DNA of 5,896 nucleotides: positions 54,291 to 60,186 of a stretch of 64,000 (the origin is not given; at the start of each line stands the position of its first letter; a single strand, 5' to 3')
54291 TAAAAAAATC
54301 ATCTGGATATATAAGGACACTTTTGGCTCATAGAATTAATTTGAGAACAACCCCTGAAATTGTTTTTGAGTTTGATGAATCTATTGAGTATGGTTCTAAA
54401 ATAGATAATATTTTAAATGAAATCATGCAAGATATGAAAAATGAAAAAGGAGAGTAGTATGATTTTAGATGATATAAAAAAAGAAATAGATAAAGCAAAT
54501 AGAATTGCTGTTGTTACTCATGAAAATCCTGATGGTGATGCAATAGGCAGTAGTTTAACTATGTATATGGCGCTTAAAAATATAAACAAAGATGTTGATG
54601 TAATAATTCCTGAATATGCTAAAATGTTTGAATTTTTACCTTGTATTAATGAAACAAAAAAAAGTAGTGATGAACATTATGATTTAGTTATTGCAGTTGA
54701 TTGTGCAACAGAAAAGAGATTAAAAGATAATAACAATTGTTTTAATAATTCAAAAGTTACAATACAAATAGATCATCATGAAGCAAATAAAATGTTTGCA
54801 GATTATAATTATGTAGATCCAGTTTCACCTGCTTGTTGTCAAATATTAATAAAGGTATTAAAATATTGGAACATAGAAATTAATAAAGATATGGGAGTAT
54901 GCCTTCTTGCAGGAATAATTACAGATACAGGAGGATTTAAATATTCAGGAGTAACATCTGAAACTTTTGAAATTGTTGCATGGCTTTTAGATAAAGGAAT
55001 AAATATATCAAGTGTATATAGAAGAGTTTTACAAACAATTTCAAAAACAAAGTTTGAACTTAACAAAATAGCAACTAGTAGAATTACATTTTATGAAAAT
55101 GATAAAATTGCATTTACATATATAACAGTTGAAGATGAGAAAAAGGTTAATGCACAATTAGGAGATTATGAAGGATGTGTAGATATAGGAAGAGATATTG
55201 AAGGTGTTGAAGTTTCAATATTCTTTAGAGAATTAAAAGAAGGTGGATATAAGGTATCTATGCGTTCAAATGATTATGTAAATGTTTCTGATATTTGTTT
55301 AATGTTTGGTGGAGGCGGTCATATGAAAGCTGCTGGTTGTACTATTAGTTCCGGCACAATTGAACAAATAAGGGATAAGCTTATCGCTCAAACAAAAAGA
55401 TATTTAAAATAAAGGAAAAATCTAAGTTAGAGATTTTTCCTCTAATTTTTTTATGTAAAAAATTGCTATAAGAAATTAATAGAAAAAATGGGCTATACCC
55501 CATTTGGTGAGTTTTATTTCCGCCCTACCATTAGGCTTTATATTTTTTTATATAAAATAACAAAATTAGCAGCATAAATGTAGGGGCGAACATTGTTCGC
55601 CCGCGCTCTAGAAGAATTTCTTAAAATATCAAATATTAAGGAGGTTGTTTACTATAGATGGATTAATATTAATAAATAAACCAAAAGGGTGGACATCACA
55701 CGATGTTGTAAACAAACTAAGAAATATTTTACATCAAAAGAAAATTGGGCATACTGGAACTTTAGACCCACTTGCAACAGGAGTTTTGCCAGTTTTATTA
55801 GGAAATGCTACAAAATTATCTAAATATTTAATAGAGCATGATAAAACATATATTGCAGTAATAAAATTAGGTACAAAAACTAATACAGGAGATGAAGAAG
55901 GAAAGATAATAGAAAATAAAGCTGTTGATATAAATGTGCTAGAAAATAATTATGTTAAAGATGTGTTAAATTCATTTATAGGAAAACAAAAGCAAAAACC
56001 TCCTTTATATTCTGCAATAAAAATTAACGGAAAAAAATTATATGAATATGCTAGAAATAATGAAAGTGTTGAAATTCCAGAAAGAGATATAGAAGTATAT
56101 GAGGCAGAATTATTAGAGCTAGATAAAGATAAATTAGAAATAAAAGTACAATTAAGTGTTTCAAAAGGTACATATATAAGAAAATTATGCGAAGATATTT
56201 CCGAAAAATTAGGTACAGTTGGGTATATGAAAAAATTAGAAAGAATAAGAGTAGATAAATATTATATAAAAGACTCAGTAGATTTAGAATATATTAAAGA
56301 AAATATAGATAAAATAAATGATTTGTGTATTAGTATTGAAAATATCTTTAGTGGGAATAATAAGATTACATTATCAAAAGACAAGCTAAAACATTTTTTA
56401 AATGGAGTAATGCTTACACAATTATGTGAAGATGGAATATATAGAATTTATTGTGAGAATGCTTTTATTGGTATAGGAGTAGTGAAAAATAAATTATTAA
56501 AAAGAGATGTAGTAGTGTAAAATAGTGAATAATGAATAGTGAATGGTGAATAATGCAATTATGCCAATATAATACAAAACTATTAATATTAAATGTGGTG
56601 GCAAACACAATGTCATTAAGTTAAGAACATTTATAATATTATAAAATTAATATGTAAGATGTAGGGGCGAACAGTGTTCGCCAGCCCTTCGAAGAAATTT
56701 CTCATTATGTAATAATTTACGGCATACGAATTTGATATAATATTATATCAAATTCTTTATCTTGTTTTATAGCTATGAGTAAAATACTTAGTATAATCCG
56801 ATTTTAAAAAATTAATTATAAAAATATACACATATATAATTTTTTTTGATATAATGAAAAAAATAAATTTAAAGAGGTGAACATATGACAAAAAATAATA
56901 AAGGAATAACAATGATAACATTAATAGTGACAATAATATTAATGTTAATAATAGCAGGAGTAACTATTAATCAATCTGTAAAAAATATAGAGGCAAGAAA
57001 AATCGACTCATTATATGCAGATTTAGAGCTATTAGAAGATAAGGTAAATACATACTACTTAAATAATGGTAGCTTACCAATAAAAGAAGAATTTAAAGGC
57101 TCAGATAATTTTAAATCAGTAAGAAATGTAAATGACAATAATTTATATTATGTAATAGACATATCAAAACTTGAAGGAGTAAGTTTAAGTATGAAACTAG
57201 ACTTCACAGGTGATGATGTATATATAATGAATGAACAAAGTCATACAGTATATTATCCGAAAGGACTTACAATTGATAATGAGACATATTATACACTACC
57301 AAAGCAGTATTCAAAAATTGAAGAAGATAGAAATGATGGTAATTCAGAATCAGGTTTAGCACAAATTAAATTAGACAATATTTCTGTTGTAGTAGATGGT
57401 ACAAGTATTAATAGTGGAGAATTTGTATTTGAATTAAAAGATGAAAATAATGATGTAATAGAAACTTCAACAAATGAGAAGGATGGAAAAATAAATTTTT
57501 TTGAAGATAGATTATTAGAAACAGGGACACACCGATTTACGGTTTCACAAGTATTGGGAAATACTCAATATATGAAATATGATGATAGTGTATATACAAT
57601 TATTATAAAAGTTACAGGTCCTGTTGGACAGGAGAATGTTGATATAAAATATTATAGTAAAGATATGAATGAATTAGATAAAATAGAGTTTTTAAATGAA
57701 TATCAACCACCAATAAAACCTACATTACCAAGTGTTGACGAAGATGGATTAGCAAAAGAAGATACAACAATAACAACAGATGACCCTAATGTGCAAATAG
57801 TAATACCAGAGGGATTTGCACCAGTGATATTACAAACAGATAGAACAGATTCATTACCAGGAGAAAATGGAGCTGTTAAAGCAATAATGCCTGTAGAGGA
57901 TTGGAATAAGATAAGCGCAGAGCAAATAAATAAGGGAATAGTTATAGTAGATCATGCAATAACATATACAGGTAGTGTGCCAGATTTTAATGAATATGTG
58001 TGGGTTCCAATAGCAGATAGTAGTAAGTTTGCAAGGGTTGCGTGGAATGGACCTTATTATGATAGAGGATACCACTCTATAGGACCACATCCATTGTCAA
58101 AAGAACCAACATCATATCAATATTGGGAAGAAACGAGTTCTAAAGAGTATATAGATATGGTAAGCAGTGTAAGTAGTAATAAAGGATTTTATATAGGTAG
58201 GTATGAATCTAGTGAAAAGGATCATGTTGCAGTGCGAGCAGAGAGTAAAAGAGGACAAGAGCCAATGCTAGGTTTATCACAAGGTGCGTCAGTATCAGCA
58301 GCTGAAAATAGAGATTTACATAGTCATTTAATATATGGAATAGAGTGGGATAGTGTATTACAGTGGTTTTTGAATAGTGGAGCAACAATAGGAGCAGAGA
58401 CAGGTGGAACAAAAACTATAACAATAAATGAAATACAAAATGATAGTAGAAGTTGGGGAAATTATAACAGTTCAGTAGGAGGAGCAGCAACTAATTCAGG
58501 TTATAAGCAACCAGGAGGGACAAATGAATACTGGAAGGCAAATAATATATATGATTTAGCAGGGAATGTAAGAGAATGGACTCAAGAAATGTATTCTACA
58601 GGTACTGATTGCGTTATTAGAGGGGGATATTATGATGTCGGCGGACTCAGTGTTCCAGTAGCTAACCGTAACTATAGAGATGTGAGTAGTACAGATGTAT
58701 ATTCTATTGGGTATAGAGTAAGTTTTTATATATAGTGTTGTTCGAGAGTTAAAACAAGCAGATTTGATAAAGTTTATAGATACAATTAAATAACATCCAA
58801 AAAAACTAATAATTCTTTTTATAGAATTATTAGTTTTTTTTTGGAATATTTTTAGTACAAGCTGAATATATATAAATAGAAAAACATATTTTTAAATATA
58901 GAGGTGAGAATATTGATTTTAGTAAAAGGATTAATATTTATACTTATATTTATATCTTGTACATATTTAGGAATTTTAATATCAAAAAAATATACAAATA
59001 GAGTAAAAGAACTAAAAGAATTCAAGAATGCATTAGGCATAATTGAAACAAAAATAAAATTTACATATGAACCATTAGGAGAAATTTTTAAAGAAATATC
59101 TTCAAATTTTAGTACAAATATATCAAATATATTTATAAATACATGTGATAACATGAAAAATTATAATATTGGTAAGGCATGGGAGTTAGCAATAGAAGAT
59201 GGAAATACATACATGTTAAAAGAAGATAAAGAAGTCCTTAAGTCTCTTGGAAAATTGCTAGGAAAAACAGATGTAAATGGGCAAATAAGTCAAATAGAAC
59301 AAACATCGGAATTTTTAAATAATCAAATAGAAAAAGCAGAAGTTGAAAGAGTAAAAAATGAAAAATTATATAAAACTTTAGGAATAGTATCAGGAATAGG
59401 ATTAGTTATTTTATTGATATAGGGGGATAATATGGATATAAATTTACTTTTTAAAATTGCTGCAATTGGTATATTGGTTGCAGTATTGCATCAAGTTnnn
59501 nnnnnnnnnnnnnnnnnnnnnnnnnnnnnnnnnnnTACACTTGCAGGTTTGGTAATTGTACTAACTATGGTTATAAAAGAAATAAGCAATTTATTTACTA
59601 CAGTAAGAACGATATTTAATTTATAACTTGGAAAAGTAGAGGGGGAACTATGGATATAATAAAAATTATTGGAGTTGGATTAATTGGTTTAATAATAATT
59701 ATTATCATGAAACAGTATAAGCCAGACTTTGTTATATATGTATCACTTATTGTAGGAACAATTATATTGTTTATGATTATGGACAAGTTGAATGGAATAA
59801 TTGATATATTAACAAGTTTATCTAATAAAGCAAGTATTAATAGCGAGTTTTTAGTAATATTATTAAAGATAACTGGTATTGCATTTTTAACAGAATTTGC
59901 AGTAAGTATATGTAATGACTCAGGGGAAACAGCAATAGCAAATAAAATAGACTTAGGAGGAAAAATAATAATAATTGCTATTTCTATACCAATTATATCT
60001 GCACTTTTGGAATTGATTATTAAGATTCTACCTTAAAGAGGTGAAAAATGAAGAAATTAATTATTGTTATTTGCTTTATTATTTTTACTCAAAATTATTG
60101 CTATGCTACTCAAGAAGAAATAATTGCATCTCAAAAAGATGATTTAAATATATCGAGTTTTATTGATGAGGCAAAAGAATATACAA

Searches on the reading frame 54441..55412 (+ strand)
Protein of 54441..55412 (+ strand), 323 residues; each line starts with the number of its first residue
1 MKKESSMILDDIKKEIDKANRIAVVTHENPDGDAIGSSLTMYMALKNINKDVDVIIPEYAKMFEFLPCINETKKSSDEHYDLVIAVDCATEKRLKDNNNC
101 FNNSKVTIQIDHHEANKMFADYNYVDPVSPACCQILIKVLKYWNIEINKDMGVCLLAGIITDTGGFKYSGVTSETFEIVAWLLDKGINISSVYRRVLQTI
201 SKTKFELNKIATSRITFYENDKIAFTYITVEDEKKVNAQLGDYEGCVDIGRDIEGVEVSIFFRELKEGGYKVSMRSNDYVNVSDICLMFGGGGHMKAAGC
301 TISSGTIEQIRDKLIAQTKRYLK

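Call 67: search_protein_families(library=pfam, proteins=[window:54441-55412:+], max_evalue=0.00001)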
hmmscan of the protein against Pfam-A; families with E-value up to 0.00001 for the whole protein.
window:54441-55412:+ (323 aa): 2 families
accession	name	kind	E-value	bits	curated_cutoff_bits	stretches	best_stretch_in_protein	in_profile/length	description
PF01368.27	DHH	-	7.7e-22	78.3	28.1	1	21-159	1-125/125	DHH family, N-terminal domain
PF02272.25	DHHA1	-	2.5e-13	50.8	25.9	1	235-317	10-99/102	DHHA1 domain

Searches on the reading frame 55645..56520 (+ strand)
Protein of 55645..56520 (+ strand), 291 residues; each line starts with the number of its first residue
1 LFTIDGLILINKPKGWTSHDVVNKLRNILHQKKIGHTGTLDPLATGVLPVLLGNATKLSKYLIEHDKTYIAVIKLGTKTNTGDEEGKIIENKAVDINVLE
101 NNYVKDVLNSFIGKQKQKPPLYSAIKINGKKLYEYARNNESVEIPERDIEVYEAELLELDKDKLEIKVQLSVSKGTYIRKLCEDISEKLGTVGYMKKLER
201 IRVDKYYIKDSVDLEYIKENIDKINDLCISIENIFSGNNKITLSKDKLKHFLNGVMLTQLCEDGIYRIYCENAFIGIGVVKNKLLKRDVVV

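Call 68: search_protein_families(library=pfam, proteins=[window:55645-56520:+], max_evalue=0.00001)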
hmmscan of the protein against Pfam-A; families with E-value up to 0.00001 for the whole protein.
window:55645-56520:+ (291 aa): 2 families
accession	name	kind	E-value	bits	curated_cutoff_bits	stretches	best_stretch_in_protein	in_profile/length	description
PF01509.24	TruB_N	-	2.4e-55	187.5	27.3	1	26-178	1-149/149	TruB family pseudouridylate synthase (N terminal domain)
PF16198.10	TruB_C_2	-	6.5e-09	36.2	29.3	1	179-220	1-42/66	tRNA pseudouridylate synthase B C-terminal domain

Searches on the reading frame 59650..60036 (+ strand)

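Call 68: search_protein_families(library=pfam, proteins=[window:59650-60036:+], max_evalue=0.00001)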
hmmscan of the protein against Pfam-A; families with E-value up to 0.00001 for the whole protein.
window:59650-60036:+ (128 aa): 1 family
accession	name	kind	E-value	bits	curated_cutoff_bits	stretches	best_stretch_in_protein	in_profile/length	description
PF06686.16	SpoIIIAC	-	6e-27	94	24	2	71-125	1-55/56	Stage III sporulation protein AC/AD protein family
